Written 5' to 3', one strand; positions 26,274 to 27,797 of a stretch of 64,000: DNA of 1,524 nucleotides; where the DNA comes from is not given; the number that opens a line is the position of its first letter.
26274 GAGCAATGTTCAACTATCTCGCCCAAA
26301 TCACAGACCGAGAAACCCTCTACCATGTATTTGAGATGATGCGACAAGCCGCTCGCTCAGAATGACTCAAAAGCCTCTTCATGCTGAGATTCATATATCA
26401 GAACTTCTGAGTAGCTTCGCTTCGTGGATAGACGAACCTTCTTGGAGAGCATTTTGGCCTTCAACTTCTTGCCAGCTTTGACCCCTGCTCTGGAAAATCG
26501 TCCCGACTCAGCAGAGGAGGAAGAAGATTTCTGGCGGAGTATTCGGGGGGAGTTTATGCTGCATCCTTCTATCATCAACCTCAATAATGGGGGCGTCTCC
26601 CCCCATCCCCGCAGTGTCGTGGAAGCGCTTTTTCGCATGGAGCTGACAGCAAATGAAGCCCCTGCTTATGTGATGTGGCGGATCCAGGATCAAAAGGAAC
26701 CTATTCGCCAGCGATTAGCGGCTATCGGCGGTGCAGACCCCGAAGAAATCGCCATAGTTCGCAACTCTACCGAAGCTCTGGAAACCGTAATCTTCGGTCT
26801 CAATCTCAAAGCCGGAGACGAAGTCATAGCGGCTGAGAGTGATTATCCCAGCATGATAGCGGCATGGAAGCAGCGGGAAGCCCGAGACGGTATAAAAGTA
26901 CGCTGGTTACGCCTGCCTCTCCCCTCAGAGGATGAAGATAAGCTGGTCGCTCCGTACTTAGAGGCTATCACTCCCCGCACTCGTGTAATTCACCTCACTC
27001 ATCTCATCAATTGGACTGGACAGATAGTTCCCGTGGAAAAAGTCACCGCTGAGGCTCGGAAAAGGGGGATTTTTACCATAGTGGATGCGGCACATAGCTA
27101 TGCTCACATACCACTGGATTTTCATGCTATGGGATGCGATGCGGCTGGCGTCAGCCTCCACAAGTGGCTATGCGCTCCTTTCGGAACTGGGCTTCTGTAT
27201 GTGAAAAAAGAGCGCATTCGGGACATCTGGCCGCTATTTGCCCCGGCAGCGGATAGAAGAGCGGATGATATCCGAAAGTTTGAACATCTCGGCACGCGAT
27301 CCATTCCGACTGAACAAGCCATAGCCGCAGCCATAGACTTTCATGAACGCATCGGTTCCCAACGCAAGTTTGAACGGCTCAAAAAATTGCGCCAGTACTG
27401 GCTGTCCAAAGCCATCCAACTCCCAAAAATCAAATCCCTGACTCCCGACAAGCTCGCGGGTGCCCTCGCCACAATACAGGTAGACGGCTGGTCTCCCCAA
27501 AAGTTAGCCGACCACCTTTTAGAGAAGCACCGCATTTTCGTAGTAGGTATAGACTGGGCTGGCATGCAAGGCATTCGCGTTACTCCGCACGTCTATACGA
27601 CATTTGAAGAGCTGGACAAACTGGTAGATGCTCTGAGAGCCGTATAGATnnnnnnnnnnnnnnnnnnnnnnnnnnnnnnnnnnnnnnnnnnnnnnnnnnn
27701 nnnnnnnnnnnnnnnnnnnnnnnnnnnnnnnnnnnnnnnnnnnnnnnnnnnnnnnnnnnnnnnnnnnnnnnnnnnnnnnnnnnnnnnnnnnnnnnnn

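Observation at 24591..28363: Predicted periplasmic cluster: LysM protein, SDR, Tat-exported class-V PLP enzyme and M23 peptidase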

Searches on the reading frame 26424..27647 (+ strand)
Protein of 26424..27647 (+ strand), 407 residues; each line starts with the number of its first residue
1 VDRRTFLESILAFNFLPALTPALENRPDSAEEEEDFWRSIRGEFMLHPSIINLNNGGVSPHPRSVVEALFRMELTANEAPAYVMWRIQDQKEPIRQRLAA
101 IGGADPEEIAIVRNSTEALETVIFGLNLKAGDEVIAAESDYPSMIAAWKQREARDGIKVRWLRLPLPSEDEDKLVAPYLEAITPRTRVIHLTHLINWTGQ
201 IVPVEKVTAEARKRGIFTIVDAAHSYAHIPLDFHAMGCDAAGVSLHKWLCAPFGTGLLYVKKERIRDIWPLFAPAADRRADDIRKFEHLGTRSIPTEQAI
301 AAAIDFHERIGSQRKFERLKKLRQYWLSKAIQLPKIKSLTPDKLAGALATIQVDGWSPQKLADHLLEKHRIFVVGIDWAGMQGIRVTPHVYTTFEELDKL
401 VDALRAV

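Call 3: search_protein_families(library=pfam, proteins=[window:26424-27647:+], max_evalue=0.01)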
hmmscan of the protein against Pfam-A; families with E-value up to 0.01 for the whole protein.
window:26424-27647:+ (407 aa): 5 families
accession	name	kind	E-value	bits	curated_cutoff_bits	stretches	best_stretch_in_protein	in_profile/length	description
PF00266.25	Aminotran_5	-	2.3e-45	155.6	21.5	1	52-399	2-370/371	Aminotransferase class-V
PF00155.27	Aminotran_1_2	-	3.4e-08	33.5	19.7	1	95-225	48-189/361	Aminotransferase class I and II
PF01053.26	Cys_Met_Meta_PP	-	3.6e-07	29.5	27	1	76-249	38-200/381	Cys/Met metabolism PLP-dependent enzyme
PF01041.23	DegT_DnrJ_EryC1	-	3.7e-06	26.9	19.8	1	112-226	45-150/360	DegT/DnrJ/EryC1/StrS aminotransferase family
PF01212.27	Beta_elim_lyase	-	0.0002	21.2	27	1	122-312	62-228/288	Beta-eliminating lyase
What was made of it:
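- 26424..27647 (+): Class-V (fold-type I) PLP enzyme of a large, uncharacterised, mostly Tat-signal-bearing family. Schiff-base Lys247 is at 27162-27164. It has no desulfurase cysteine. Aminotran_5 E 2e-45 (call 3).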

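Call 4: search_protein_families(library=ncbifam, proteins=[window:26424-27647:+], max_evalue=0.01)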
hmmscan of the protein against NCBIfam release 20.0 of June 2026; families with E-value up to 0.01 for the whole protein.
window:26424-27647:+ (407 aa): 51 families (the best 25 are shown)
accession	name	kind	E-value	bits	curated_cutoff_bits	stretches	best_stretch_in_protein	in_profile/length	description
TIGR01979.1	sufS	subfamily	1.2e-39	136.3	475.1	1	50-406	19-397/403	SufS family cysteine desulfurase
NF051467.1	peri_mod_PvdN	equivalog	8.5e-38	130.1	650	1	2-405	3-422/425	pyoverdine-tailoring periplasmic protein PvdN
TIGR01976.1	am_tr_V_VC1184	hypoth_equivalog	5.4e-29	101.7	352.35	1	50-322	19-304/401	cysteine desulfurase-like protein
NF041166.1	f2_encap_cargo1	exception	1.2e-26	94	800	1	54-405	250-621/623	family 2A encapsulin nanocompartment cargo protein cysteine desulfurase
TIGR01977.1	am_tr_V_EF2568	hypoth_equivalog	5.4e-24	84.9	377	1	86-405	41-374/376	cysteine desulfurase family protein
NF006791.0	PRK09295.1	equivalog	3.4e-23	82.4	661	1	90-349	68-336/406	cysteine desulfurase SufS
TIGR04343.1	egtE_PLP_lyase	equivalog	3.5e-22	78.7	400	1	54-405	18-369/370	ergothioneine biosynthesis PLP-dependent enzyme EgtE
NF040779.1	Sec_lyase_SclA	exception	2.5e-18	66.1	525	1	95-371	49-329/378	selenocysteine lyase SclA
NF008126.0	PRK10874.1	equivalog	9.2e-18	64.5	607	1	86-270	60-244/401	cysteine desulfurase CsdA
TIGR03392.1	FeS_syn_CsdA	equivalog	1.8e-17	63.6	493.6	1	87-269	58-240/398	cysteine desulfurase CsdA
NF010611.0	PRK14012.1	equivalog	1.5e-16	60.3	548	1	84-266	46-227/406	IscS subfamily cysteine desulfurase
TIGR03402.1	FeS_nifS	equivalog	2.8e-16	59.3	530.75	1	91-273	44-221/379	cysteine desulfurase NifS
TIGR02006.1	IscS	equivalog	5.2e-15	55.3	643.2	1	84-266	42-223/402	IscS subfamily cysteine desulfurase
TIGR03235.1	DNA_S_dndA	equivalog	5.7e-13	48.9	480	1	92-267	45-219/353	cysteine desulfurase DndA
TIGR03403.1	nifS_epsilon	equivalog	1.7e-12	46.9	587.7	1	94-273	48-225/382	NifS family cysteine desulfurase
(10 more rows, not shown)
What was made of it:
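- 26424..27647 (+): NCBIfam SufS 136 bits (cut-off 475) and PvdN 130 bits (cut-off 650) (call 4).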

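Call 5: find_homologous_proteins(query=window:26424-27647:+, max_evalue=1e-10)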
Query window:26424-27647:+ (407 aa): 7915 proteins with E <= 1e-10 among 8000 candidates; the best 120 are listed.
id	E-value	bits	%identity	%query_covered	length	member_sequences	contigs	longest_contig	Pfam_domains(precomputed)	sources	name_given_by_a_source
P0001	1.8e-273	924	100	100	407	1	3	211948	PF00155.28,PF00266.26,PF01053.27,PF01041.24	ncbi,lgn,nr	ncbi:MAG: aminotransferase class V-fold PLP-dependent enzyme [Bacteroidia bacterium]|nr:aminotransfe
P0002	4.0e-238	808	86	100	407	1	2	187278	PF00155.28,PF00266.26,PF01053.27,PF01041.24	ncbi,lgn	ncbi:MAG: aminotransferase class V-fold PLP-dependent enzyme [Bacteroidia bacterium]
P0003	3.2e-229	778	81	100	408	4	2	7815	PF00155.28,PF00266.26,PF01053.27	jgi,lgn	-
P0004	4.6e-229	778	81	100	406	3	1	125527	PF00155.28,PF00266.26,PF01053.27,PF01041.24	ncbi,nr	ncbi:MAG: aminotransferase class V-fold PLP-dependent enzyme [Bacteroidia bacterium]|nr:aminotransfe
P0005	4.1e-225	765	85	93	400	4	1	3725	PF00155.28,PF00266.26,PF01053.27,PF01041.24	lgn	-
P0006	1.3e-224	763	80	100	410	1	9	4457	PF00155.28,PF00266.26,PF01053.27,PF01041.24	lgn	-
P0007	8.9e-224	761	80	100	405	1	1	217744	PF00155.28,PF00266.26,PF01053.27,PF01041.24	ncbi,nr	ncbi:MAG: aminotransferase class V-fold PLP-dependent enzyme [Bacteroidia bacterium]|nr:aminotransfe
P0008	5.6e-211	718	76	100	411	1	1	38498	PF00155.28,PF00266.26,PF01053.27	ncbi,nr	ncbi:MAG: aminotransferase class V-fold PLP-dependent enzyme [Bacteroidia bacterium]|nr:aminotransfe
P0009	1.1e-207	708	79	92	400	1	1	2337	PF00155.28,PF00266.26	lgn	-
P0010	3.4e-207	706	75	100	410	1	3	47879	PF00155.28,PF00266.26,PF01053.27,PF01041.24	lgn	-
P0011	1.0e-206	704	74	100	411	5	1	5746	PF00155.28,PF00266.26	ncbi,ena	-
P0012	5.4e-204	695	73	100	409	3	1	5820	PF00155.28,PF00266.26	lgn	-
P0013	1.2e-203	694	72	100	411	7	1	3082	PF00155.28,PF00266.26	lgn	-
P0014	2.3e-199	680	72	100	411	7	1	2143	PF00155.28,PF00266.26,PF01053.27,PF01041.24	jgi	-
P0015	2.2e-196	670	75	91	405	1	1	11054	PF00155.28,PF00266.26,PF01053.27,PF01041.24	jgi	-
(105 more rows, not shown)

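Call 8: search_solved_structures(query=window:26424-27647:+, max_evalue=0.00001, show_alignments=2)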
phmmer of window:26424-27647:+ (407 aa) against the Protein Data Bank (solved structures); distinct sequences matched with E-value up to 0.00001: 80 (the best 60 are shown).
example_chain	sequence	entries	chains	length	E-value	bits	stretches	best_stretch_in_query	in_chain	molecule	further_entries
5i90_A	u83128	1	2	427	3.4e-32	114.7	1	2-404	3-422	PvdN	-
1t3i_A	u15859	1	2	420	6.1e-31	110.6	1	40-356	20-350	Probable cysteine desulfurase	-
1elq_A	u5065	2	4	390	2.7e-29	105.2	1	55-402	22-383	L-CYSTEINE/L-CYSTINE C-S LYASE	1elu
5hh9_A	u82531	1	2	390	4.5e-29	104.5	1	37-404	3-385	PvdN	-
4q76_A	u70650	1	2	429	7.9e-29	103.6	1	49-373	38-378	Cysteine desulfurase 2, chloroplastic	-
4q75_A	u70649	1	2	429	8.1e-29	103.6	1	49-373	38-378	Cysteine desulfurase 2, chloroplastic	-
1n2t_A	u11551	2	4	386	1.8e-28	102.5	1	55-402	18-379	L-cysteine/cystine lyase C-DES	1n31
7e6a_A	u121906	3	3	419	1e-27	100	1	49-405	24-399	Cysteine desulfurase SufS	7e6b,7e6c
5j8q_A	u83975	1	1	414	1.1e-27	99.9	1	49-405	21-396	Cysteine desulfurase SufS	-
5xt5_A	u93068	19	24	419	1.1e-27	99.9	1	49-405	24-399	Cysteine desulfurase SufS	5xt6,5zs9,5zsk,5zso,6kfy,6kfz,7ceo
7e6d_A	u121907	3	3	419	2.7e-27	98.6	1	49-405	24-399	Cysteine desulfurase SufS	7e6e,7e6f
7ceq_A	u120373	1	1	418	3.9e-27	98.1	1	49-405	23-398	Cysteine desulfurase SufS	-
7cer_A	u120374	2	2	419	3.9e-27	98.1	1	49-405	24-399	Cysteine desulfurase SufS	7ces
6wci_A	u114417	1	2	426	6.9e-24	87.4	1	54-361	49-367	Cysteine desulfurase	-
4w91_A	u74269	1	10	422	1.8e-23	86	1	49-351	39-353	Aminotransferase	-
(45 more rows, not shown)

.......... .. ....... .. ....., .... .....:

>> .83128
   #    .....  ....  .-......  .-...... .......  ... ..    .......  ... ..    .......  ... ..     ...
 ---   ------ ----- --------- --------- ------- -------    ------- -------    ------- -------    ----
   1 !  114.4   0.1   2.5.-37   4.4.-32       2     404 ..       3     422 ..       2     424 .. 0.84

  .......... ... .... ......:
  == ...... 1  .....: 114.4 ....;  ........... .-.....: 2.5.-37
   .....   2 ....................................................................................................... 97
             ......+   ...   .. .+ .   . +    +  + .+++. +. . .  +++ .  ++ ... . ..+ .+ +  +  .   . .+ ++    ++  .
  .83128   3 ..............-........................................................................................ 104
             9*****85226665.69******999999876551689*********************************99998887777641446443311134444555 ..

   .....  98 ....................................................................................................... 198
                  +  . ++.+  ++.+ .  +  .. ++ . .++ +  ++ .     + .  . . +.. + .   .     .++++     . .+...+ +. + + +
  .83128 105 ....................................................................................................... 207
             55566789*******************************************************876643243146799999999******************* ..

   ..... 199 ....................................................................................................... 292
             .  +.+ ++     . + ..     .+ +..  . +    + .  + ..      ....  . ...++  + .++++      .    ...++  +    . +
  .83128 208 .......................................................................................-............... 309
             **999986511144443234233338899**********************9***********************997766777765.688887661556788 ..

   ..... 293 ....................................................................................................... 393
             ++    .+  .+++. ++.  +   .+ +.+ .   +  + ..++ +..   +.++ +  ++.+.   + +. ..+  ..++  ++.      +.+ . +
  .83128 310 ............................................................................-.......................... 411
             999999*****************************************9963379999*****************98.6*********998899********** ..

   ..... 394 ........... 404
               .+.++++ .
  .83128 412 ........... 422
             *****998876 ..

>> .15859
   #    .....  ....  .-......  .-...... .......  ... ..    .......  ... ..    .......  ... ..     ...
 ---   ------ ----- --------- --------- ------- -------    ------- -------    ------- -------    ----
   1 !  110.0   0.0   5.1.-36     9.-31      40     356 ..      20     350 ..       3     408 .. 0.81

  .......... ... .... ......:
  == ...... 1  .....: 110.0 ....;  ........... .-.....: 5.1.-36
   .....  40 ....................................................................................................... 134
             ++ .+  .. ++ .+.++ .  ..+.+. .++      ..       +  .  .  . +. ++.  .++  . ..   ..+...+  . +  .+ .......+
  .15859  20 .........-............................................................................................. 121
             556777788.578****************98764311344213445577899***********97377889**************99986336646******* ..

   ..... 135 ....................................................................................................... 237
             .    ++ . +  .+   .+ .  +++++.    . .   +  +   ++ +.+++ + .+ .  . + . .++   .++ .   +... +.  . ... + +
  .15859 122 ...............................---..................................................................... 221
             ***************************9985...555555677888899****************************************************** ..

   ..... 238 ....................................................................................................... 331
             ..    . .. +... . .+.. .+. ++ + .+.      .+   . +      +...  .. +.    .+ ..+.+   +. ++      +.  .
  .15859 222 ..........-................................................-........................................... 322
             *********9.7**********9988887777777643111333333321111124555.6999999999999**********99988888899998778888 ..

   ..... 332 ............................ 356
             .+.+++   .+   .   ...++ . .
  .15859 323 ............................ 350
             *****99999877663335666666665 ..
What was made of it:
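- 26424..27647 (+): PDB phmmer best hit is PvdN 5i90, E 3e-32 (call 8).
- On PvdN (NF051467 equivalog): DRRTFL aligns with PvdN DRRTFL (call 8).
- Closest known: SufS/CsdA group-II cysteine desulfurases. Different: The His-His pair is Tyr-Pro here (call 8).
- The PvdN His of the E-H-Y motif is Tyr here (call 8).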

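Call 9: find_related_loci(query=window:26424-27647:+, collection=genome_contigs, flank=6000)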
Query window:26424-27647:+ (407 aa) in genome_contigs; peptide patterns used: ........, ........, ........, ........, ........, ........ (x = any residue, [..] = any of these).
257 stretches matched a pattern; 219 encode a relative of the query (tblastn E <= 1e-3); the best 80 are kept; 80 distinct loci.
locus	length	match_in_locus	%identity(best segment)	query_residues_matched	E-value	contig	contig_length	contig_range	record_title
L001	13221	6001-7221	86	1-407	0e+0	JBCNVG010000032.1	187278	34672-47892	MAG: Bacteroidia bacterium isolate DT_Bin_51 contig32, whole genome shotgun sequence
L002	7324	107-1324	81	1-407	0e+0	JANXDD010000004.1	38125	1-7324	MAG: Bacteroidia bacterium isolate SKYB95 NODE_4_length_38125_cov_4.593734, whole genome shotgun sequence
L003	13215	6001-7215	80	1-407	0e+0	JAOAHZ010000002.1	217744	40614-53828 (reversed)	MAG: Bacteroidia bacterium isolate SKW77 NODE_2_1_edited, whole genome shotgun sequence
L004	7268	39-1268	76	1-407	0e+0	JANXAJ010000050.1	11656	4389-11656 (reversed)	MAG: Bacteroidia bacterium isolate SKYB116 NODE_50_length_11656_cov_7.329735, whole genome shotgun sequence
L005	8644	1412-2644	76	1-407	0e+0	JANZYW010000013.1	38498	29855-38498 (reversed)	MAG: Bacteroidia bacterium isolate SKW103 NODE_13_length_38498_cov_5.119648, whole genome shotgun sequence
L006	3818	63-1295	74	1-407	0e+0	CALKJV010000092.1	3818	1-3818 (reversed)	MAG: uncultured Bacteroidia bacterium isolate N1_Bin_METABAT__124_1 genome assembly, contig: c_000000037688, whole genom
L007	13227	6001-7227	72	1-407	0e+0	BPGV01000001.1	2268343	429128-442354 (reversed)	MAG: Bacteroidia bacterium KatS3mg025 DNA, contig_684, whole genome shotgun sequence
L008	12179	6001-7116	74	33-404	0e+0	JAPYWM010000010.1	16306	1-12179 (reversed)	MAG: Sphingobacterium sp. isolate RSWP8 scaffold_537_c1, whole genome shotgun sequence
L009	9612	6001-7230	69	1-405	0e+0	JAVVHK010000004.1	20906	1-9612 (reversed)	MAG: Bacteroidota bacterium isolate PSP.bin.6 NODE_276_length_20906_cov_14.157690, whole genome shotgun sequence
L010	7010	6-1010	81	65-399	0e+0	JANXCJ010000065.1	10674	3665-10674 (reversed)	MAG: Bacteroidia bacterium isolate SKYB7 NODE_65_length_10674_cov_3.701991, whole genome shotgun sequence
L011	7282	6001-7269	51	3-407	4e-141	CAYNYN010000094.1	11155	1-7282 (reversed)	MAG TPA_asm: uncultured Saprospiraceae bacterium isolate SRP162660_co3_105 genome assembly, contig: NODE_1959_length_111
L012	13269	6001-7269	51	3-407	3e-141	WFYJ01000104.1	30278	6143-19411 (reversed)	MAG: Saprospiraceae bacterium isolate S141_9 k151_209093, whole genome shotgun sequence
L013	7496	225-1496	52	2-406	7e-141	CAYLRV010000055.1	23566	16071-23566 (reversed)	MAG TPA_asm: uncultured Chitinophaga sp. isolate SRP199154_co2_96 genome assembly, contig: NODE_1263_length_23566_cov_52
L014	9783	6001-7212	50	6-407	5e-137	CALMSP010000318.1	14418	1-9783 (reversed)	MAG TPA_asm: uncultured Saprospiraceae bacterium isolate SRR2107179_bin.44_CONCOCT_v1.1_MAG genome assembly, contig: ERZ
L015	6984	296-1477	52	14-405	7e-137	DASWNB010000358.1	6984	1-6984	MAG TPA_asm: Flavisolibacter sp. isolate SMAG_U3402 k141_616890, whole genome shotgun sequence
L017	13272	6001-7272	52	2-406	2e-136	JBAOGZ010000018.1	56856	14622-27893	MAG: Chitinophagaceae bacterium isolate AS_Ams2_Bin4 np1_contig_12320, whole genome shotgun sequence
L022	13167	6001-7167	52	18-404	8e-135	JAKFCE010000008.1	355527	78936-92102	MAG: Chitinophagaceae bacterium isolate LC013 contig-124_8, whole genome shotgun sequence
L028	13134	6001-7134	53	29-404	2e-133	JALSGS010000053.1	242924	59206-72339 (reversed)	MAG: Saprospiraceae bacterium isolate 354-166_maxbin2_scaf2bin.116 354-166_scaffold_7_c1, whole genome shotgun sequence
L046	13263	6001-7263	49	2-405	2e-131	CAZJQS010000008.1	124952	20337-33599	MAG TPA_asm: uncultured Saprospiraceae bacterium isolate SRP141376_co3_64 genome assembly, contig: NODE_215_length_12495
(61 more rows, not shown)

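Call 41: predict_structure(alignment_id=A1)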
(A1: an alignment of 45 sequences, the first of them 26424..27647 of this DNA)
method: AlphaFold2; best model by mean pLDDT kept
length: 407 residues; sequences in the alignment: 45
mean_pLDDT: 89.6   pTM: 0.85
mean pLDDT of the five models: 89.6, 88.9, 88.3, 87.1, 87.0
residues with pLDDT >= 90: 290; 70-90: 83; 50-70: 23; < 50: 11
segments of 3 or more residues with pLDDT < 50: 16-26
pLDDT, mean of each block of 10 residues (from residue 1): 77 52 53 87 94 83 94 84 68 93 96 83 95 96 94 98 92 95 98 88 94 97 92 95 93 93 94 84 83 81 96 94 97 97 90 97 98 93 94 97 97
secondary structure, 60 per line:
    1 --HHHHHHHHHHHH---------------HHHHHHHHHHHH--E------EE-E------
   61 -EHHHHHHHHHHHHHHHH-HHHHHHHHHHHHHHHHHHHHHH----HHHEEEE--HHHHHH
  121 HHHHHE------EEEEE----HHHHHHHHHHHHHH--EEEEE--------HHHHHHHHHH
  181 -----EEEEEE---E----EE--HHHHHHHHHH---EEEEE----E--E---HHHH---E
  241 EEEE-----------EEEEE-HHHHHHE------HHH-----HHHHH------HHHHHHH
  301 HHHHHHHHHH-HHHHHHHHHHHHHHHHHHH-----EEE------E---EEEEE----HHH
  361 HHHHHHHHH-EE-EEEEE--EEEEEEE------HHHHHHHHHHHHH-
elements in order: H3-14 H30-41 H63-78 H80-101 E109-112 H115-125 E133-137 H142-155 E158-162 H171-180 E186-191 H204-213 E217-221 H233-236 E240-244 E256-260 H262-267 H283-287 H294-310 H312-330 E336-338 E349-353 H358-369 E374-378 E381-387 H394-406
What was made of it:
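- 26424..26495 (+): Twin-arginine (Tat) signal peptide of the PLP enzyme: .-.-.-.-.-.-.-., followed by a mildly hydrophobic h-region, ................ AF2 gives low confidence for residues 16-26 (call 41).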

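Call 44: fold_search(model_id=the predicted structure, library=pdb)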
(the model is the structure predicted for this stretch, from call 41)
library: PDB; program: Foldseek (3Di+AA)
matches with E <= 10: 1954; with E <= 0.001: 1340
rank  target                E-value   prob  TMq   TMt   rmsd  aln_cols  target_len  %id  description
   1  4q75_A                1.7e-32  1.00  0.82  0.80   3.0       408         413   25  Crystal structure of Nfs2, the plastidial cysteine desulfurase from Arabidopsis thaliana (released 2014-09-10)
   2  5i90_A                5.8e-32  1.00  0.83  0.87   2.5       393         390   23  Crystal Structure of PvdN from Pseudomonas Aeruginosa (released 2016-05-11)
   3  4q76_A                7.4e-32  1.00  0.81  0.80   3.1       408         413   25  Crystal structure of Nfs2 C384S mutant, the plastidial cysteine desulfurase from Arabidopsis thaliana (released 2014-09-10)
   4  6wci_B                8.8e-31  1.00  0.78  0.79   3.2       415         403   22  Crystal structure of a cysteine desulfurase SufS from Stenotrophomonas maltophilia K279a (released 2020-04-08)
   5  1n2t_A                1.4e-30  1.00  0.82  0.86   2.9       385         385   25  C-DES Mutant K223A with GLY Covalenty Linked to the PLP-cofactor (released 2003-01-21)
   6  6wci_A                1.6e-30  1.00  0.81  0.82   3.0       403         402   22  Crystal structure of a cysteine desulfurase SufS from Stenotrophomonas maltophilia K279a (released 2020-04-08)
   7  7ceo                  4.7e-30  1.00  0.81  0.80   2.8       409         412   26  Crystal structure of PMP-bound form of cysteine desulfurase SufS from Bacillus subtilis (released 2021-06-30)
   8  1elq_A                5.7e-30  1.00  0.80  0.86   2.8       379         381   25  CRYSTAL STRUCTURE OF THE CYSTINE C-S LYASE C-DES (released 2000-04-19)
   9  6mrh                  9.3e-30  1.00  0.80  0.81   3.6       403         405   22  E. coli cysteine desulfurase SufS E96A with a cysteine persulfide intermediate (released 2019-01-09)
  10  7e6d                  1.1e-29  1.00  0.81  0.80   3.1       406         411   26  Crystal structure of cysteine desulfurase SufS R376A from Bacillus subtilis (released 2022-03-02)
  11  5b7s_A                1.1e-29  1.00  0.79  0.81   3.6       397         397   23  Apo structure of Cysteine Desulfurase from Thermococcus onnurineus NA1 (released 2017-06-14)
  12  6mri                  1.3e-29  1.00  0.80  0.80   3.8       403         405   22  E. coli cysteine desulfurase SufS E250A with a cysteine persulfide intermediate (released 2019-01-09)
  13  1n31_A                1.4e-29  1.00  0.83  0.87   2.2       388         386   25  Structure of A Catalytically Inactive Mutant (K223A) of C-DES with a Substrate (Cystine) Linked to the Co-Factor (released 2003-01-21)
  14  9ddd_A                1.4e-29  1.00  0.80  0.80   3.1       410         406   24  SufS-SufU complex from Mycobacterium Tuberculosis (released 2025-07-30)
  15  9ddd_B                1.4e-29  1.00  0.81  0.81   3.0       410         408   23  SufS-SufU complex from Mycobacterium Tuberculosis (released 2025-07-30)
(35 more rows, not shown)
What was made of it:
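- Closest known: SufS/CsdA group-II cysteine desulfurases. Same: Foldseek TM about 0.8 (call 44).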
